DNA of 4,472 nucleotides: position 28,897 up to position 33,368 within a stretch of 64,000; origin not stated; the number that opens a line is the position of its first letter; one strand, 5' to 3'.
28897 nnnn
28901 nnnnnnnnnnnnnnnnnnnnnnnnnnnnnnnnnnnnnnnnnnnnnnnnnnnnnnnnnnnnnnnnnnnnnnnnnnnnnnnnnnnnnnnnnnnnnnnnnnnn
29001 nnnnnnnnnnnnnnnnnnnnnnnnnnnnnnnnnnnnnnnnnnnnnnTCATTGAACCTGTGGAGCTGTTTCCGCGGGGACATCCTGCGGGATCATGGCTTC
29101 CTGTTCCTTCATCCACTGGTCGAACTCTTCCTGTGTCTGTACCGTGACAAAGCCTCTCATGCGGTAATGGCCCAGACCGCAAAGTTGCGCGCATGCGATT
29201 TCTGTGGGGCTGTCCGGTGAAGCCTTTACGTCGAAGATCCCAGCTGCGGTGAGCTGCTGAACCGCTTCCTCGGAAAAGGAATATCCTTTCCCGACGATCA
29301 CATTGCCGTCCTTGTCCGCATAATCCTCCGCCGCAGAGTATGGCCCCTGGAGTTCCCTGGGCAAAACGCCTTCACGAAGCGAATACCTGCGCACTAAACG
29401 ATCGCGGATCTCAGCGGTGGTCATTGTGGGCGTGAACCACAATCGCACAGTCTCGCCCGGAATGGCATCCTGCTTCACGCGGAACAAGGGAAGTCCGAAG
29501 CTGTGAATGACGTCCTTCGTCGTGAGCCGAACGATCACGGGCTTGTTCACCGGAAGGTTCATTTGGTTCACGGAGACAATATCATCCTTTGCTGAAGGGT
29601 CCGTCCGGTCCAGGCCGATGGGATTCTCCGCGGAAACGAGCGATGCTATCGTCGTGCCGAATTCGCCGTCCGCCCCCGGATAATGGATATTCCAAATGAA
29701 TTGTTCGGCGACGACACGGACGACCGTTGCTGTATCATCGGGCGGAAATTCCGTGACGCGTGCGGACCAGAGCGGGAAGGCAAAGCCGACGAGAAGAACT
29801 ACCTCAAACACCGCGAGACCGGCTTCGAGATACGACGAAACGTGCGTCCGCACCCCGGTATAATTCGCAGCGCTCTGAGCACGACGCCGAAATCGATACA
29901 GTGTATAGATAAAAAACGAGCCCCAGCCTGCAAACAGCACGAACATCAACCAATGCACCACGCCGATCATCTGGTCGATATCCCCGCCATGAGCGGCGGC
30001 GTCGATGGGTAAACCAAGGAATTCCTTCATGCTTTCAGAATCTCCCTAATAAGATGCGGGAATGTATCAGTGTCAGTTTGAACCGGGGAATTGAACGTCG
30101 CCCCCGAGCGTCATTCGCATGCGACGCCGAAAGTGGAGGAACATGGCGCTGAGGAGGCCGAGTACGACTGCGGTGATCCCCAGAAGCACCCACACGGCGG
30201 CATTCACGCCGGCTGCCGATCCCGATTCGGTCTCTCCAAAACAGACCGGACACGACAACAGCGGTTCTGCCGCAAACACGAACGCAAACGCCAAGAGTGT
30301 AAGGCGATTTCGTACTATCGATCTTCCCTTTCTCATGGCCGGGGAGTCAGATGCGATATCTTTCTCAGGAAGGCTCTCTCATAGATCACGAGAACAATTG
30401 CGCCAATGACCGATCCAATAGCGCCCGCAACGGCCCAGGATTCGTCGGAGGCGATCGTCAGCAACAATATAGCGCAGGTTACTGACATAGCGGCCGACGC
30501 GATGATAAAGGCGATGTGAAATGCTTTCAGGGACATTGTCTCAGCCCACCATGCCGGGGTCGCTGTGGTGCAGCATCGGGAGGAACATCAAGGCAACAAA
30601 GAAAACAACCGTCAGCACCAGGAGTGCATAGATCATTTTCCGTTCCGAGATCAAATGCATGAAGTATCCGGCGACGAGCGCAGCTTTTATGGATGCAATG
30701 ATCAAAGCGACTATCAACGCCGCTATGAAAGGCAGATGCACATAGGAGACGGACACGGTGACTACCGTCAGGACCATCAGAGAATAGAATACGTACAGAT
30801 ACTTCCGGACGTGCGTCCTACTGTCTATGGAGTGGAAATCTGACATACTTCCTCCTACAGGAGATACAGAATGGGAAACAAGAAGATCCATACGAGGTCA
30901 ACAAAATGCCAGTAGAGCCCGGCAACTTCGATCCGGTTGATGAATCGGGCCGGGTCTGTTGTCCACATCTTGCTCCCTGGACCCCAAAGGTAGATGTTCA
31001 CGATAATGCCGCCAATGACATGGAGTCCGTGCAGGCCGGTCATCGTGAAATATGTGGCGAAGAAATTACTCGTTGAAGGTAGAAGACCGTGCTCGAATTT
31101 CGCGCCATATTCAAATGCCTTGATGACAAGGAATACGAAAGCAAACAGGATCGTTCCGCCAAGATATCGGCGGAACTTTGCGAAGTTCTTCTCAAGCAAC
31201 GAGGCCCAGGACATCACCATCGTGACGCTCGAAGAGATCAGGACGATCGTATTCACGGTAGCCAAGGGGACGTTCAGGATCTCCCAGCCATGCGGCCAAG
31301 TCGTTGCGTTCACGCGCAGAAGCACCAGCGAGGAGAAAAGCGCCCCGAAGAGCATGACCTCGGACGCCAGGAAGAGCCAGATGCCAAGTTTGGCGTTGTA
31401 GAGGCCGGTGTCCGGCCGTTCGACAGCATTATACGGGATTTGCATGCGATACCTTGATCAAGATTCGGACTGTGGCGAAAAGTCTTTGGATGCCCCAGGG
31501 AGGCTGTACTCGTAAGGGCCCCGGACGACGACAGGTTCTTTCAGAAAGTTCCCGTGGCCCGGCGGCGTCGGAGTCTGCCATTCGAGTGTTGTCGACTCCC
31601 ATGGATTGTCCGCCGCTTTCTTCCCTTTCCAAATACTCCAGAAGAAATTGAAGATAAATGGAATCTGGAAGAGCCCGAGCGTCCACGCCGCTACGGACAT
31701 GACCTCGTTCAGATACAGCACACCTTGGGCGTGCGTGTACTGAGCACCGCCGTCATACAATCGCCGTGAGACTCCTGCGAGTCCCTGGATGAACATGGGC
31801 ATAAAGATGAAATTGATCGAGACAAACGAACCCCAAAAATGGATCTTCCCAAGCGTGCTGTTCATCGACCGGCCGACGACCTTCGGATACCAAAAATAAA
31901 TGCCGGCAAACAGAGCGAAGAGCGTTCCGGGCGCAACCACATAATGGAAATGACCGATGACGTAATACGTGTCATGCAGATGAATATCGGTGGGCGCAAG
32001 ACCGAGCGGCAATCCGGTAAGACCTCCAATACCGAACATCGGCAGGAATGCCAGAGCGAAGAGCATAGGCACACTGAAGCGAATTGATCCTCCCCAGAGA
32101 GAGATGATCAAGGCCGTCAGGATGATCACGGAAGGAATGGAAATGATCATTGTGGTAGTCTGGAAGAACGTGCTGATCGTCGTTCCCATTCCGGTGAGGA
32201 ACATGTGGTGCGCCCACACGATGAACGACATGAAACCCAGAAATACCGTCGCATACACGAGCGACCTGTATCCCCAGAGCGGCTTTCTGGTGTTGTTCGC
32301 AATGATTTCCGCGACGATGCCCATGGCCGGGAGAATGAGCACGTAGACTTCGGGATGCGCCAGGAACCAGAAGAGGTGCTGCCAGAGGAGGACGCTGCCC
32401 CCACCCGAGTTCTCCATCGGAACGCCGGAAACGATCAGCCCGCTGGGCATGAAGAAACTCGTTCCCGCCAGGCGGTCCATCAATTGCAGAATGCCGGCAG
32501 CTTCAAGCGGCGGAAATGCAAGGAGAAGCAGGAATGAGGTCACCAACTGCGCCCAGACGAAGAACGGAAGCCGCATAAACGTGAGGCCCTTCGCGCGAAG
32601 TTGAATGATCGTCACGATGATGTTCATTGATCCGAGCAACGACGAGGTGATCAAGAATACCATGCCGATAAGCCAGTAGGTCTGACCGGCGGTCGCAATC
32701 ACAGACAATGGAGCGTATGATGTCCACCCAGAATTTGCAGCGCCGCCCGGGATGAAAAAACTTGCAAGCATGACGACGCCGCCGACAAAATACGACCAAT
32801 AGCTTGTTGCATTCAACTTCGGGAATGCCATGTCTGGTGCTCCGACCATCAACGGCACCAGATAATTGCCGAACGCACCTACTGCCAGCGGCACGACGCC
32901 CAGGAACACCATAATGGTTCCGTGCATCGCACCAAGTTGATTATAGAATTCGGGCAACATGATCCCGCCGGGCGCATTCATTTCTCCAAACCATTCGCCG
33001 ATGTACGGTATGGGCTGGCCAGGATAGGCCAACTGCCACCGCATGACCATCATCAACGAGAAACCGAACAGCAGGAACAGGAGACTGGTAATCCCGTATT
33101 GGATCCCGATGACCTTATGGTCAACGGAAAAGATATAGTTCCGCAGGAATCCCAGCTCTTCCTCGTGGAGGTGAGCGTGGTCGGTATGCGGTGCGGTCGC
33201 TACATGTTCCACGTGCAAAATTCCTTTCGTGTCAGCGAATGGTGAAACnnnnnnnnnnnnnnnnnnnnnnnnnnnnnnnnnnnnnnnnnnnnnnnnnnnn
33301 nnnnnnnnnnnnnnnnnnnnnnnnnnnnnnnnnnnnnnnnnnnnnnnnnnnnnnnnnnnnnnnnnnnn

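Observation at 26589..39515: Complete quinol-to-oxygen chain plus heme A biosynthesis encoded as one 15-gene minus-strand block behind a single near-consensus promoter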

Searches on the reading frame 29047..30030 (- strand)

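Call 4: search_protein_families(library=pfam, proteins=[window:29047-30030:-], max_evalue=0.01)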
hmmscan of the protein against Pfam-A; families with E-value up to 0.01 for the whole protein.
window:29047-30030:- (327 aa): 1 family
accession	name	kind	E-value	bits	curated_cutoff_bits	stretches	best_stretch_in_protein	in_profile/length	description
PF00116.26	COX2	-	4.4e-09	36.7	22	1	104-200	3-91/120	Cytochrome C oxidase subunit II, periplasmic domain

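Call 34: search_protein_families(library=ncbifam, proteins=[window:29047-30030:-], max_evalue=0.01)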
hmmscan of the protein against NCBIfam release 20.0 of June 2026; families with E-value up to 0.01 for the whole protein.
window:29047-30030:- (327 aa): 5 families
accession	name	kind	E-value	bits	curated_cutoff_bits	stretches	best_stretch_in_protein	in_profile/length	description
TIGR02866.1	CoxB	equivalog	7e-36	123.7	147.7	2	23-202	14-165/202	cytochrome c oxidase subunit II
NF050117.1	aa3_CtaC_Actin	exception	2.1e-19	69.8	250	1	30-203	50-207/244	aa3-type cytochrome oxidase subunit II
TIGR01432.1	QOXA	equivalog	1.6e-08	34.2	240.95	1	148-197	133-182/227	cytochrome aa3 quinol oxidase subunit II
TIGR01433.1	CyoA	equivalog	1.9e-06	27.5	266.2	1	149-197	133-181/226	ubiquinol oxidase subunit II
NF007816.0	PRK10525.1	equivalog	0.003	16.7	511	0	150-197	146-193/318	cytochrome o ubiquinol oxidase subunit II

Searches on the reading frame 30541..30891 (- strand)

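Call 4: search_protein_families(library=pfam, proteins=[window:30541-30891:-], max_evalue=0.01)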
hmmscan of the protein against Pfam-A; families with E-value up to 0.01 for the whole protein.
window:30541-30891:- (116 aa): 2 families
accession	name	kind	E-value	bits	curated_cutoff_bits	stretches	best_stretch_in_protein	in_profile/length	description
PF03626.19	COX4_pro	-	5.4e-11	43.1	28.9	1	33-102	2-70/72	Prokaryotic Cytochrome C oxidase subunit IV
PF07690.21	MFS_1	-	0.0012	18.3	33.4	1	35-109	217-293/347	Major Facilitator Superfamily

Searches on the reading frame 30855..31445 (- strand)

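Call 3: search_protein_families(library=pfam, proteins=[window:30855-31445:-], max_evalue=0.01)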
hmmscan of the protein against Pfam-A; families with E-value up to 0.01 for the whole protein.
window:30855-31445:- (196 aa): 1 family
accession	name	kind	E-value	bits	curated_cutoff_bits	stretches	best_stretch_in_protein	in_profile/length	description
PF00510.24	COX3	-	3.3e-22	80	23.8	1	19-195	77-255/258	Cytochrome c oxidase subunit III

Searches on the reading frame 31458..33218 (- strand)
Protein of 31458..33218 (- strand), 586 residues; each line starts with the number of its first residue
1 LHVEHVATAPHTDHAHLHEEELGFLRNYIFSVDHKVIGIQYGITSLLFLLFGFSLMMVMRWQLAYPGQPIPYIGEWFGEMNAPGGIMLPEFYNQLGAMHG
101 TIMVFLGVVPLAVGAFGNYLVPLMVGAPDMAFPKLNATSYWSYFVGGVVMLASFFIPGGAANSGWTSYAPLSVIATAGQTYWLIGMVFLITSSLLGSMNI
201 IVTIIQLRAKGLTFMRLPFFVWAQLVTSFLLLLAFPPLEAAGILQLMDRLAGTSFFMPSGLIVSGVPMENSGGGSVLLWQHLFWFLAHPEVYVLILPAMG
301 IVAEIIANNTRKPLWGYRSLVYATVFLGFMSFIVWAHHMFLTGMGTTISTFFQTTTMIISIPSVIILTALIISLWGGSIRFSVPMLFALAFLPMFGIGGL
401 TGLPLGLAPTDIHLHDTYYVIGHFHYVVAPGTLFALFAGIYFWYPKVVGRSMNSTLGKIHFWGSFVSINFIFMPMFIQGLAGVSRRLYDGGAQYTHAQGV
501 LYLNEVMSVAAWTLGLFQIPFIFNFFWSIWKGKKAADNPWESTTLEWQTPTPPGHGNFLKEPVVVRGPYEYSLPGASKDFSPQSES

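Call 3: search_protein_families(library=pfam, proteins=[window:31458-33218:-], max_evalue=0.01)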
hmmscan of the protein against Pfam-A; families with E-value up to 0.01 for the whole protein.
window:31458-33218:- (586 aa): 1 family
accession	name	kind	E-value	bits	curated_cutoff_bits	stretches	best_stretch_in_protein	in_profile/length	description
PF00115.25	COX1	-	6.2e-132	441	34.8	1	37-511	2-434/436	Cytochrome C and Quinol oxidase polypeptide I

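Call 34: search_protein_families(library=ncbifam, proteins=[window:31458-33218:-], max_evalue=0.01)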
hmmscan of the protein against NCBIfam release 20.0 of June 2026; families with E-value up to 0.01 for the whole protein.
window:31458-33218:- (586 aa): 6 families
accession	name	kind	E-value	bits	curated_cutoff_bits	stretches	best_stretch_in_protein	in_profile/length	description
TIGR02891.1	CtaD_CoxA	equivalog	3.6e-175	583.4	670.75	1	28-564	1-504/504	cytochrome c oxidase subunit I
NF050116.1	cyt_aa3_Actin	exception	5.1e-135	451.2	880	1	28-563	2-506/522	aa3-type cytochrome oxidase subunit I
TIGR02882.1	QoxB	equivalog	3.4e-123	412.4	1015.5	1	26-564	42-550/643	cytochrome aa3 quinol oxidase subunit I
TIGR02843.1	CyoB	equivalog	4.4e-116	388.9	1020.35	1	26-565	45-558/646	cytochrome o ubiquinol oxidase subunit I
NF011592.0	PRK15017.1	equivalog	1.4e-94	318.2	1271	1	26-564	46-558/663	cytochrome o ubiquinol oxidase subunit I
NF041075.1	quin_ox_SoxB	equivalog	2.4e-13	49.9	700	1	89-435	36-361/468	proton pump complex quinol oxidase subunit SoxB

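Call 67: search_solved_structures(query=window:31458-33218:-, max_evalue=1e-50, show_alignments=2)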
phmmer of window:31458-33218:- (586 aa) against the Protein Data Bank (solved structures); distinct sequences matched with E-value up to 1e-50: 40.
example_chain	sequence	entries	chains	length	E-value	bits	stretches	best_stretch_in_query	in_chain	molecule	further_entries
7rh6_R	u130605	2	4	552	1.8e-113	383.5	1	27-564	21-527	Cytochrome c oxidase subunit 1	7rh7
8hcr_F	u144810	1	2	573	1.8e-113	383.5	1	27-564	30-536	Probable cytochrome c oxidase subunit 1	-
7rh5_R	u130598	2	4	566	1.9e-113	383.4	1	27-564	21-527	Cytochrome c oxidase subunit 1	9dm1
9wcx_I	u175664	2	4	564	1.9e-113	383.4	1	28-564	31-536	Cytochrome c oxidase subunit 1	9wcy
6adq_F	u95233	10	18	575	2.2e-113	383.2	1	27-564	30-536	Cytochrome c oxidase subunit 1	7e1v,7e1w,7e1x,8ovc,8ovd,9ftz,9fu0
1ar1_A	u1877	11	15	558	2.2e-112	379.9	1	14-558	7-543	CYTOCHROME C OXIDASE | Cytochrome c oxidase subunit 1-beta | Cytochrome c oxidase subunit 1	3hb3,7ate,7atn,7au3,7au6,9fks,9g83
3ehb_A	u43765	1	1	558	8.8e-112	377.9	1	14-558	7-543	Cytochrome c oxidase subunit 1-beta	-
1m56_A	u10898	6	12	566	2.1e-110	373.4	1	13-559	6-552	CYTOCHROME C OXIDASE | Cytochrome c oxidase subunit 1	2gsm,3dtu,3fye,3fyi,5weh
6pw0_A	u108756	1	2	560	2.6e-110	373.1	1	13-559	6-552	Cytochrome c oxidase subunit 1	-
1m57_A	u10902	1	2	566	6e-110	371.9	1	13-559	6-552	CYTOCHROME C OXIDASE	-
6hwh_V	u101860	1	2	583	8.5e-110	371.4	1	27-564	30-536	Cytochrome c oxidase subunit 1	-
1qle_A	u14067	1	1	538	8.8e-110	371.3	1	23-558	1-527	CYTOCHROME C OXIDASE POLYPEPTIDE I-BETA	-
7q21_D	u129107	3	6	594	1.5e-109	370.6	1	29-564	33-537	Cytochrome c oxidase subunit 1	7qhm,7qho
7jro_a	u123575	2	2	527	1.9e-109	370.2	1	28-564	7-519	COX1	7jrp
3om3_A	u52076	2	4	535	3.4e-107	362.8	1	28-555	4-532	Cytochrome c oxidase, aa3 type, subunit I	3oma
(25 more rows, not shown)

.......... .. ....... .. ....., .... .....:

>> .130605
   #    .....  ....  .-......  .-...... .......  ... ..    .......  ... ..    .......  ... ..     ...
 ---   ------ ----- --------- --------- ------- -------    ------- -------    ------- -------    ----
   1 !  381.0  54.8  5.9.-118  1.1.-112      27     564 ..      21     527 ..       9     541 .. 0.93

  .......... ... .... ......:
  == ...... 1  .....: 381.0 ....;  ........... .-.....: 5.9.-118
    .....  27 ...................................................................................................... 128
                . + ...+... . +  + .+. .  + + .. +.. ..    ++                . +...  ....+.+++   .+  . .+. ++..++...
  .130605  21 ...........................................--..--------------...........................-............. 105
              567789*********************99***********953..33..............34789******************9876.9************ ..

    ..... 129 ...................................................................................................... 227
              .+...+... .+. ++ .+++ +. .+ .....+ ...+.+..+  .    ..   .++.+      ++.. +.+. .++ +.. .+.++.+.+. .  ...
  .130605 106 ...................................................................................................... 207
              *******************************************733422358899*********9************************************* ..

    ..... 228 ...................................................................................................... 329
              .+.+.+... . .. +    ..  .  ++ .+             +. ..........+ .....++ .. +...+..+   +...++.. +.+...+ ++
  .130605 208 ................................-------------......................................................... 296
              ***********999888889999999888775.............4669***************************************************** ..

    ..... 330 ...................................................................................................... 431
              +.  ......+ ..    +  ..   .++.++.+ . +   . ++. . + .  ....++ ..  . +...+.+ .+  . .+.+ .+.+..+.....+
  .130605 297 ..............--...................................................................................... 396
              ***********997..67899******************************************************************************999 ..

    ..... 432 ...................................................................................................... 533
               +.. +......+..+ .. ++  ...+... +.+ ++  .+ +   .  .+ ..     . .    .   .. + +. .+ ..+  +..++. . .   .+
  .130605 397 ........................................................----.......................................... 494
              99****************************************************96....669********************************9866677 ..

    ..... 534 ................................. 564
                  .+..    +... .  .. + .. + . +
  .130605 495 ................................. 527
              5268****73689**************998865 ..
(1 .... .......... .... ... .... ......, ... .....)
